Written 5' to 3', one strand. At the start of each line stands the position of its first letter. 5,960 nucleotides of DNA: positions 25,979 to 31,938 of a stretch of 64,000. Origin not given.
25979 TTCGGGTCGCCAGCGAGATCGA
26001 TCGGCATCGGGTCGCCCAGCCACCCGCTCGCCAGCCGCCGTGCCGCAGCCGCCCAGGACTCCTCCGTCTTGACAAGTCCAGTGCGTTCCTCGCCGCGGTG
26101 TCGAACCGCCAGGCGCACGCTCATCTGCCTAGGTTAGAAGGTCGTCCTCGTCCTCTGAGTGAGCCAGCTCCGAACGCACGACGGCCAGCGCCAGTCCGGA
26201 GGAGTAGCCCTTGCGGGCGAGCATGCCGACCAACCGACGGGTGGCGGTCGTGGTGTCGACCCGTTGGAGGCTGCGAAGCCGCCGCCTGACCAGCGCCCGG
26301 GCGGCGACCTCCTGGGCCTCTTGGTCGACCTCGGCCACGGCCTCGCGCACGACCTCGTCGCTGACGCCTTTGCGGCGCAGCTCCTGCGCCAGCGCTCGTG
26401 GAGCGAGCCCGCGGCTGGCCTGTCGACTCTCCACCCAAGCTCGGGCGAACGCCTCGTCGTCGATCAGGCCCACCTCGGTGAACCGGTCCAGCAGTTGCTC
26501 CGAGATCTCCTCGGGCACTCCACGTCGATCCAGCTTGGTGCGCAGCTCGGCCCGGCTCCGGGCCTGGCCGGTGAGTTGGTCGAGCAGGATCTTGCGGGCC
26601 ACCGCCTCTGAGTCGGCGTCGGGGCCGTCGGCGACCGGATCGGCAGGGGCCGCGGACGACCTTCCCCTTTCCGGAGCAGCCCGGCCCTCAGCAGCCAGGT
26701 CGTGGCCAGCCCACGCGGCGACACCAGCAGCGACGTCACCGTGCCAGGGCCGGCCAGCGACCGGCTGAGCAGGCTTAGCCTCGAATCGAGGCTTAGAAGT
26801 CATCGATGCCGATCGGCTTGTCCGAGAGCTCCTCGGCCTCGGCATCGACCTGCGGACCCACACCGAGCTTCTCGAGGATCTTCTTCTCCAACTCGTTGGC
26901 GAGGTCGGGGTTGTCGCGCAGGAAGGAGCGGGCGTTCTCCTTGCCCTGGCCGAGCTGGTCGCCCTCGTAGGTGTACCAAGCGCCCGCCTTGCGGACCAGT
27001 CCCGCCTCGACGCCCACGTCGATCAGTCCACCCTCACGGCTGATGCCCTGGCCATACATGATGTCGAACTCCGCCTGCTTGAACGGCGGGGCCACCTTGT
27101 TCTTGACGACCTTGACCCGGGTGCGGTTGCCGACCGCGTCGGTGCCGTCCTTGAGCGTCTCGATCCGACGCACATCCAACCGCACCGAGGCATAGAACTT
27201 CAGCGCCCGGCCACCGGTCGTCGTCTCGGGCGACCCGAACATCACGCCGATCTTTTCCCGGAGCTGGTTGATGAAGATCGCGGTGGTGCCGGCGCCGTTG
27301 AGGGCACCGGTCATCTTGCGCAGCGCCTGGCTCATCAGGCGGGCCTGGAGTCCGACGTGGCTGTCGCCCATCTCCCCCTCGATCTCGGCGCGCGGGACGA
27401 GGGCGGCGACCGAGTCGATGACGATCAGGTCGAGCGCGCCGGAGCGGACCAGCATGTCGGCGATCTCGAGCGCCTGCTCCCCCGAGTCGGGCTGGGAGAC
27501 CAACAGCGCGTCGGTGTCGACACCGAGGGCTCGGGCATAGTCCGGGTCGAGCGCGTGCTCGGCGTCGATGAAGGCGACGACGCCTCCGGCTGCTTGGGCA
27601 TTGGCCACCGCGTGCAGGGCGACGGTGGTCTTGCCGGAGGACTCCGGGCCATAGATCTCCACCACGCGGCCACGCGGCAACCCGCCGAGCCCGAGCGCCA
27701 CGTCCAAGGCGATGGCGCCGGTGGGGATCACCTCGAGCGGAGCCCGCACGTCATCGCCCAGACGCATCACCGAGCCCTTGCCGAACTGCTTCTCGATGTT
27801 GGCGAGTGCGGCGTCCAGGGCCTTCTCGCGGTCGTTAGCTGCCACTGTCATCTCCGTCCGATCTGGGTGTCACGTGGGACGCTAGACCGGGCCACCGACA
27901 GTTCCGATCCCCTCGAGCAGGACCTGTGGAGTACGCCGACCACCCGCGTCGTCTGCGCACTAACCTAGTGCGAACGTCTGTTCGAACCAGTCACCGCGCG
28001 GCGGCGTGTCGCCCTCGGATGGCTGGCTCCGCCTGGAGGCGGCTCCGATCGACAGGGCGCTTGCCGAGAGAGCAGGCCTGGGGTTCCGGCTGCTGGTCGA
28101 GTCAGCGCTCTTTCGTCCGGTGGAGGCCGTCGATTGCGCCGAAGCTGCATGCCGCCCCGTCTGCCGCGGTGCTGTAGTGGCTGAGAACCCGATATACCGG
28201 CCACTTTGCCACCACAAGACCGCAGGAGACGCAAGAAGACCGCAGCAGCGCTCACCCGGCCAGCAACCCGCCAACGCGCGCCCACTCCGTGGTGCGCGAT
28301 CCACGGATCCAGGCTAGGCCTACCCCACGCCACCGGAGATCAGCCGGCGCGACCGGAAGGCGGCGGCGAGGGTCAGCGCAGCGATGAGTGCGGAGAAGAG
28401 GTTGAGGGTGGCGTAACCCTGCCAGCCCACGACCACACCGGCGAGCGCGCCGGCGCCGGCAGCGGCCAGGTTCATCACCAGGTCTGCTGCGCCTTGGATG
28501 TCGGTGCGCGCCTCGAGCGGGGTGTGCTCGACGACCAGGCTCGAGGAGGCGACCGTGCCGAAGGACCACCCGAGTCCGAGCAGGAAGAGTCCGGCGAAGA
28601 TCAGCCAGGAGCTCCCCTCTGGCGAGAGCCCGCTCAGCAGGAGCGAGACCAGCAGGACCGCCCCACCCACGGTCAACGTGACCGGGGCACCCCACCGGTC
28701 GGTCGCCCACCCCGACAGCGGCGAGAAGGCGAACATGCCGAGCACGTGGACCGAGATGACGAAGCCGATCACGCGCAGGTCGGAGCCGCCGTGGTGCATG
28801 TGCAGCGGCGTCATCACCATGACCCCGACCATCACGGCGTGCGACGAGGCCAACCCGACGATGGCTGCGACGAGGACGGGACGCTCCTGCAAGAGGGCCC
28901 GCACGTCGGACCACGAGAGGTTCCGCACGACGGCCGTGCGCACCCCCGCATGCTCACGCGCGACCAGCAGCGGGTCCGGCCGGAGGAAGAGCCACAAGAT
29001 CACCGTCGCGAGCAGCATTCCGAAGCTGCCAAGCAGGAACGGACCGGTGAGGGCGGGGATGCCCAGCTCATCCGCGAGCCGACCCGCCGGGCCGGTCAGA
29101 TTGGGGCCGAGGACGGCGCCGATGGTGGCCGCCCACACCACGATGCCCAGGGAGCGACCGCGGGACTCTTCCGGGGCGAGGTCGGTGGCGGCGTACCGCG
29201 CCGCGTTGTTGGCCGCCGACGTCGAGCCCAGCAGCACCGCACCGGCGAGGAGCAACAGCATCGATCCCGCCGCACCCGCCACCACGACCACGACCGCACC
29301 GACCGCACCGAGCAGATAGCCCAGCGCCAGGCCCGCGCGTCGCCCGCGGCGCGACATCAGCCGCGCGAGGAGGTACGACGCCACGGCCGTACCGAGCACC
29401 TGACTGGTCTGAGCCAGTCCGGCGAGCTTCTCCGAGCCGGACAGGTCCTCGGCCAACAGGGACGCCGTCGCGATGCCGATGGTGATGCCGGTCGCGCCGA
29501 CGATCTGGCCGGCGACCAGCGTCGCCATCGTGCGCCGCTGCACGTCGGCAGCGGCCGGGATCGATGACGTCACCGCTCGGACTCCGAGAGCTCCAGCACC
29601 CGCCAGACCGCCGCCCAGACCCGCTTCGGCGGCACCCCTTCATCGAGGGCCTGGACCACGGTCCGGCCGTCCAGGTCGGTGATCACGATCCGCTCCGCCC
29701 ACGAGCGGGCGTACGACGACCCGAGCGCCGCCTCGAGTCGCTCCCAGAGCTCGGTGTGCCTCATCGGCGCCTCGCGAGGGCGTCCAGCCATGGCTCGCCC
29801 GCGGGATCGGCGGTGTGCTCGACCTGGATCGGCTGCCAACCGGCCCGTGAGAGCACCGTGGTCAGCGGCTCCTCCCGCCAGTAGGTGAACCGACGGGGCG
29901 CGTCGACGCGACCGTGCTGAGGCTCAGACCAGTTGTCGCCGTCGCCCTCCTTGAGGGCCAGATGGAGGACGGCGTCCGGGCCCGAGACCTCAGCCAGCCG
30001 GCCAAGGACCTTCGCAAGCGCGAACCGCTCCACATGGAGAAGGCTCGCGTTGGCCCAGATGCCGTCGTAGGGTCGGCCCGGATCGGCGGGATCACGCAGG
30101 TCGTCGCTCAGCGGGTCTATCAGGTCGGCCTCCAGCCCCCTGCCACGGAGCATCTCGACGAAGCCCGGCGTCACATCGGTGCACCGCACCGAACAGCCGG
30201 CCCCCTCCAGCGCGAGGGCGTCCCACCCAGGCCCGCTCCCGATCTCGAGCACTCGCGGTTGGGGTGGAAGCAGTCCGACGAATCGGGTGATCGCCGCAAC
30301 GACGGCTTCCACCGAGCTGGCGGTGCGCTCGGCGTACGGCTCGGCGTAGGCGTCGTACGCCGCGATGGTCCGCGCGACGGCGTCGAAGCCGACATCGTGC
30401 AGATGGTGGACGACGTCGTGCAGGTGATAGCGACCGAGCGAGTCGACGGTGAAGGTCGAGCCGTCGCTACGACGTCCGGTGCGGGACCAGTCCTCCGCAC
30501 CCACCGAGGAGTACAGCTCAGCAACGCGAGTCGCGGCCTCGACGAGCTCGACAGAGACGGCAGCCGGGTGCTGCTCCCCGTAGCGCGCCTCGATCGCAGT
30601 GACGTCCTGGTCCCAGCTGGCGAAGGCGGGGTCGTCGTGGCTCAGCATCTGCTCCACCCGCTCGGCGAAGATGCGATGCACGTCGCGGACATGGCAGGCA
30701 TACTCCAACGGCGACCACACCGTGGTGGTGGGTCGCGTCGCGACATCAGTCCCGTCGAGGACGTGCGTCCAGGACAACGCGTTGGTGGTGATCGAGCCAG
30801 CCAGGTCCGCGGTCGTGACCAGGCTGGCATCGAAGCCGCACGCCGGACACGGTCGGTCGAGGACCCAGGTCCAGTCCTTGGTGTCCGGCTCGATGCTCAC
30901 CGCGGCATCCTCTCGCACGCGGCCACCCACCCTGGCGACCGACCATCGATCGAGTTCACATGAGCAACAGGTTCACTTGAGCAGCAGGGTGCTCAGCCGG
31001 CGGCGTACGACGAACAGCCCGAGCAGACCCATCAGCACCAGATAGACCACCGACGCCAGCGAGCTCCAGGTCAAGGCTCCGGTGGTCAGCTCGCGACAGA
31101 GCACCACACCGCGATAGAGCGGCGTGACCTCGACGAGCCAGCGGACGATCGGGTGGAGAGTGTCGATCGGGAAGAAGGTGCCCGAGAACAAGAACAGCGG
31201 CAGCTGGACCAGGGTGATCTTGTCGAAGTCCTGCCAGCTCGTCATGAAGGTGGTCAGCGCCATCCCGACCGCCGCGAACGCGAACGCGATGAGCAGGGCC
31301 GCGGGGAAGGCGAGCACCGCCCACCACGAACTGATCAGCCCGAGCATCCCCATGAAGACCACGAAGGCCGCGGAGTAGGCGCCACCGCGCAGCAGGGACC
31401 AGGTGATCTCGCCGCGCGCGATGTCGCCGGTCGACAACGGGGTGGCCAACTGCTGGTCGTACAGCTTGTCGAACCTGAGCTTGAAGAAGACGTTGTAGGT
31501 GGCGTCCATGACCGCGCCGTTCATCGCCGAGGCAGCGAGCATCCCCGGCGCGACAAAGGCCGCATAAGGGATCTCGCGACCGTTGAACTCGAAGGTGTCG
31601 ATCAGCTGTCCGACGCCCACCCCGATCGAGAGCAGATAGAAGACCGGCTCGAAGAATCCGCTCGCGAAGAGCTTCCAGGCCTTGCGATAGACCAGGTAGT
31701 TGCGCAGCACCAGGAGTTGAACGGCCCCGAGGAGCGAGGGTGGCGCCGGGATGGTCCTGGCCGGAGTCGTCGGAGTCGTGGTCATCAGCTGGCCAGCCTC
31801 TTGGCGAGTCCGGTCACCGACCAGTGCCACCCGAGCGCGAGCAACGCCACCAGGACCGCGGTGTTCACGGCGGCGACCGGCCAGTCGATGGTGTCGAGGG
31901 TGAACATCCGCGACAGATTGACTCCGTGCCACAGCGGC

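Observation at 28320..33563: Candidate DNA-damage-inducible efflux/detox module: a PafBC-type promoter on a NodIJ-like ABC exporter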

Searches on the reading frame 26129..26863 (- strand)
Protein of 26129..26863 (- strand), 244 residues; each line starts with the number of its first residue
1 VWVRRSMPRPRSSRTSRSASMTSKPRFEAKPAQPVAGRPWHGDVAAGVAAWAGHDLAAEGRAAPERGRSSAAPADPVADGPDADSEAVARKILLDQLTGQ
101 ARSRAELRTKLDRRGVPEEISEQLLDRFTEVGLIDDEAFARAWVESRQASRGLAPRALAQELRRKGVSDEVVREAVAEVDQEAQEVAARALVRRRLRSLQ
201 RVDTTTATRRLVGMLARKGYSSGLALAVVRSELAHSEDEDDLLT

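Call 5: search_protein_families(library=pfam, proteins=[window:26129-26863:-])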
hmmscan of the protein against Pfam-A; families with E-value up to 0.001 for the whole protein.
window:26129-26863:- (244 aa): 3 families
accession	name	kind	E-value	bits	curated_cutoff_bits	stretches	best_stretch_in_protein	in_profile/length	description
PF02631.22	RecX_HTH2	-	6.7e-17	61.9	26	1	135-175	1-41/42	RecX, second three-helix domain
PF21982.2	RecX_HTH1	-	1.6e-14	54.1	26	1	89-127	1-39/40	RecX, first three-helix domain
PF21981.2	RecX_HTH3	-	4.6e-08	33.5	26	1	187-228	6-47/48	RecX, third three-helix domain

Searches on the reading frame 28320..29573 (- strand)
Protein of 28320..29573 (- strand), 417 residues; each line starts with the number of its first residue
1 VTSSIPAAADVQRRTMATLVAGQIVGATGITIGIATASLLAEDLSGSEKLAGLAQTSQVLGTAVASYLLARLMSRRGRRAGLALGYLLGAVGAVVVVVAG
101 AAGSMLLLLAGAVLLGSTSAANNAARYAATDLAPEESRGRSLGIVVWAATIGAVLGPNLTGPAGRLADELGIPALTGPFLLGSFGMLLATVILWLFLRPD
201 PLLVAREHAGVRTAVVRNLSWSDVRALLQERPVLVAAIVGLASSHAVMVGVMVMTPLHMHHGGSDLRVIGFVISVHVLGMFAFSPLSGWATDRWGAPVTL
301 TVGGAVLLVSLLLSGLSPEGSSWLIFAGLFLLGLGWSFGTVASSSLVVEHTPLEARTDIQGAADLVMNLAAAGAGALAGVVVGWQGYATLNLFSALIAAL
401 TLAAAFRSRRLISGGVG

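Call 5: search_protein_families(library=pfam, proteins=[window:28320-29573:-])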
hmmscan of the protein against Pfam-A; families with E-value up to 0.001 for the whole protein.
window:28320-29573:- (417 aa): 4 families
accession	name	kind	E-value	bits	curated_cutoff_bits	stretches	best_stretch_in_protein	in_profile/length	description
PF07690.21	MFS_1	-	5.1e-36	124.7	33.4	2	23-262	5-233/347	Major Facilitator Superfamily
PF13347.12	MFS_2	-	2e-10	40.3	27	2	182-347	175-339/427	MFS/sugar transport protein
PF00083.30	Sugar_tr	-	2.1e-09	37.2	22.3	1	267-368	46-148/452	Sugar (and other) transporter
PF06609.19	TRI12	-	0.00037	19.5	23.2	1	37-146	64-172/599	Fungal trichothecene efflux pump (TRI12)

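Call 11: search_protein_families(library=ncbifam, proteins=[window:28320-29573:-])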
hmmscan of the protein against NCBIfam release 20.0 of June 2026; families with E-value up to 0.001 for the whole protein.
window:28320-29573:- (417 aa): 15 families
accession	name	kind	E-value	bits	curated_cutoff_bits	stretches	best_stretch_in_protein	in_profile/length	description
TIGR00880.1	2_A_01_02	superfamily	7.7e-12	45.5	131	2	60-197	9-138/141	multidrug resistance protein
TIGR00895.1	2A0115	subfamily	1.1e-08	34.5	418.55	2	39-161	275-395/398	aromatic acid/H+ symport family MFS transporter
TIGR00879.1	SP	subfamily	1.1e-08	34.1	237.8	1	269-365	101-198/510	sugar porter family MFS transporter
NF045486.1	tet_MFS_30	exception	7.5e-07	28.7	730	1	239-405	12-175/392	tetracycline efflux MFS transporter Tet(30)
TIGR00900.1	2A0121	subfamily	1.1e-06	28.3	319.6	1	18-381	3-359/364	H+ Antiporter protein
NF012174.0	tet_MFS_A_B_C_D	equivalog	6.5e-05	21.9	475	1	64-178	55-164/382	Tet(A)/Tet(B)/Tet(C) family tetracycline efflux MFS transporter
NF012187.0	tet_MFS_E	exception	6.8e-05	22.1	820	1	26-167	15-156/405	tetracycline efflux MFS transporter Tet(E)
TIGR00898.1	2A0119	subfamily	0.00011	21.2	550.75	0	47-121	124-195/506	cation transport protein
NF012185.0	tet_MFS_L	exception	0.00023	20.2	925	0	43-161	43-160/457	tetracycline efflux MFS transporter Tet(L)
TIGR00893.1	2A0114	subfamily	0.00033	19.7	395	0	268-406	30-166/399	D-galactonate transporter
NF003477.0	PRK05122.1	subfamily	0.00047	18.9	374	1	321-407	303-389/404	MFS transporter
NF012184.0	tet_MFS_45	exception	0.00052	19.1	975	0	56-161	56-160/458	tetracycline efflux MFS transporter Tet(45)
NF012175.1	tet_MFS_L_K_45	equivalog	0.00053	18.9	650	0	246-348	256-360/444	Tet(L)/Tet(K)/Tet(45) family tetracycline efflux MFS transporter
NF012194.0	tet_MFS_J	exception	0.00069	18.6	870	1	64-167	56-156/398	tetracycline efflux MFS transporter Tet(J)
NF012207.0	tet_MFS_H_J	exception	0.00081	18.5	700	1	64-167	56-156/392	Tet(H)/Tet(J) family tetracycline efflux MFS transporter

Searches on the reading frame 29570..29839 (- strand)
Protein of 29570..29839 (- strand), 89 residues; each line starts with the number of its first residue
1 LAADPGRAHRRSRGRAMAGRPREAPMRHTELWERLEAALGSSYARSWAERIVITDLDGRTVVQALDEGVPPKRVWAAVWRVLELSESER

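Call 5: search_protein_families(library=pfam, proteins=[window:29570-29839:-])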
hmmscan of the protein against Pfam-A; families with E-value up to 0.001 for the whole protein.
window:29570-29839:- (89 aa): 1 family
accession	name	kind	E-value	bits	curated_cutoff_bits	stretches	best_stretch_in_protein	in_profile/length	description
PF11248.13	DUF3046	-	1.1e-21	77.4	25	1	26-84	1-59/62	Protein of unknown function (DUF3046)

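Call 11: search_protein_families(library=ncbifam, proteins=[window:29570-29839:-])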
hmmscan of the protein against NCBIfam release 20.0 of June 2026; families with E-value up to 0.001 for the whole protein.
window:29570-29839:- (89 aa): 0 families

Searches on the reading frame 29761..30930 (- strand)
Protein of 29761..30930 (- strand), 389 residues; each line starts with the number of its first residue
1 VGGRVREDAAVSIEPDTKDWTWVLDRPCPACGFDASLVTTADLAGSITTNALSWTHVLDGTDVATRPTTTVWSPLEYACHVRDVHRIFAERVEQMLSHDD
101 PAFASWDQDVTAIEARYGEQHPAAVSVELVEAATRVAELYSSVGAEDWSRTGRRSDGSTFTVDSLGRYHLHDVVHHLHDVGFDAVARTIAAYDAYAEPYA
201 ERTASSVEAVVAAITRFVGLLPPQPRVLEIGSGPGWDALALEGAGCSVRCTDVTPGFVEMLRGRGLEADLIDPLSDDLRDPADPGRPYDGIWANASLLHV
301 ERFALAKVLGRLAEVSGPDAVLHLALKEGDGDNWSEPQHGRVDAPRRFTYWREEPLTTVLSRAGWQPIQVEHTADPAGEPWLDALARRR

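Call 5: search_protein_families(library=pfam, proteins=[window:29761-30930:-])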
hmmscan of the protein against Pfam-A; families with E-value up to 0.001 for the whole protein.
window:29761-30930:- (389 aa): 5 families
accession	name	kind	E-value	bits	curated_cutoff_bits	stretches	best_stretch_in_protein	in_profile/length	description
PF13489.12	Methyltransf_23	-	1.4e-09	38.4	27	1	209-369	8-163/164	Methyltransferase domain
PF12867.12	DinB_2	-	3.9e-08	34.2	24.8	1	52-178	10-126/128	DinB superfamily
PF13649.12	Methyltransf_25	-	2.4e-07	31.8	27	1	227-316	1-93/97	Methyltransferase domain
PF08242.18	Methyltransf_12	-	7.7e-05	23.8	30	1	228-322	1-98/98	Methyltransferase domain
PF08241.18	Methyltransf_11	-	0.00013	23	21.2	1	228-315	1-86/95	Methyltransferase domain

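Call 11: search_protein_families(library=ncbifam, proteins=[window:29761-30930:-])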
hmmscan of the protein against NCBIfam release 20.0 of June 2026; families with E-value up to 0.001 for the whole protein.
window:29761-30930:- (389 aa): 1 family
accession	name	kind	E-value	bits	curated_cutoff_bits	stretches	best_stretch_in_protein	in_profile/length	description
NF009807.1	PRK13291.1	equivalog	0.00014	21.7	160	1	79-179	61-162/172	YfiT family bacillithiol transferase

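Call 77: search_solved_structures(query=window:29761-30900:-, max_evalue=0.001)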
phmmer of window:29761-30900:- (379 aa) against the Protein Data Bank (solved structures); distinct sequences matched with E-value up to 0.001: 3.
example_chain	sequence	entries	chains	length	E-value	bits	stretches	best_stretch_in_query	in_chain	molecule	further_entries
3e23_A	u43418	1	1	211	1.4e-14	57.2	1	178-363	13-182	uncharacterized protein RPA2492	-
9khp_A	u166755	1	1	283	3.2e-05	26.4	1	214-312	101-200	Class I SAM-dependent methyltransferase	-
9klx_A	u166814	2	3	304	3.7e-05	26.2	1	214-312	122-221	Class I SAM-dependent methyltransferase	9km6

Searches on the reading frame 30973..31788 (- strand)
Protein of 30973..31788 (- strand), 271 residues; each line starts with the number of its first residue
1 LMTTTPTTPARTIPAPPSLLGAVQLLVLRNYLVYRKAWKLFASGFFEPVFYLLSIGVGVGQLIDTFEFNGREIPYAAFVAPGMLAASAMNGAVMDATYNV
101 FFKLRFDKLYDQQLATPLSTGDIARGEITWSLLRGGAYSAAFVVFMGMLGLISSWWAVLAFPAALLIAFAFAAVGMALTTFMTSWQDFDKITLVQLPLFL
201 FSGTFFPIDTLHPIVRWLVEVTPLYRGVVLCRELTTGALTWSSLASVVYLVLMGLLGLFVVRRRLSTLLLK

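Call 11: search_protein_families(library=ncbifam, proteins=[window:30973-31788:-])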
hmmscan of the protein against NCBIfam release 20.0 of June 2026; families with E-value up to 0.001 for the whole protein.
window:30973-31788:- (271 aa): 4 families
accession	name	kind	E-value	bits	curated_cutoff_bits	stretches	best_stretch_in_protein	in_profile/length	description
TIGR01291.1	nodJ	subfamily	2.9e-29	102.4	206.65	1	28-266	12-252/253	ABC-2 type transporter, NodJ family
TIGR01247.1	drrB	subfamily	2.8e-15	56.6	223.05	1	44-254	16-223/236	daunorubicin resistance ABC transporter membrane protein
NF011648.0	PRK15066.1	subfamily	2.3e-09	37.2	225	1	49-251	37-235/257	ABC transporter permease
TIGR03062.1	pip_yhgE_Cterm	subfamily_domain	8.9e-05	22.2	102.2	1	140-260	80-202/208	YhgE/Pip family protein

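Call 66: search_solved_structures(query=window:30973-31788:-, max_evalue=0.01)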
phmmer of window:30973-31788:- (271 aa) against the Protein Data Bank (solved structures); distinct sequences matched with E-value up to 0.01: 0.
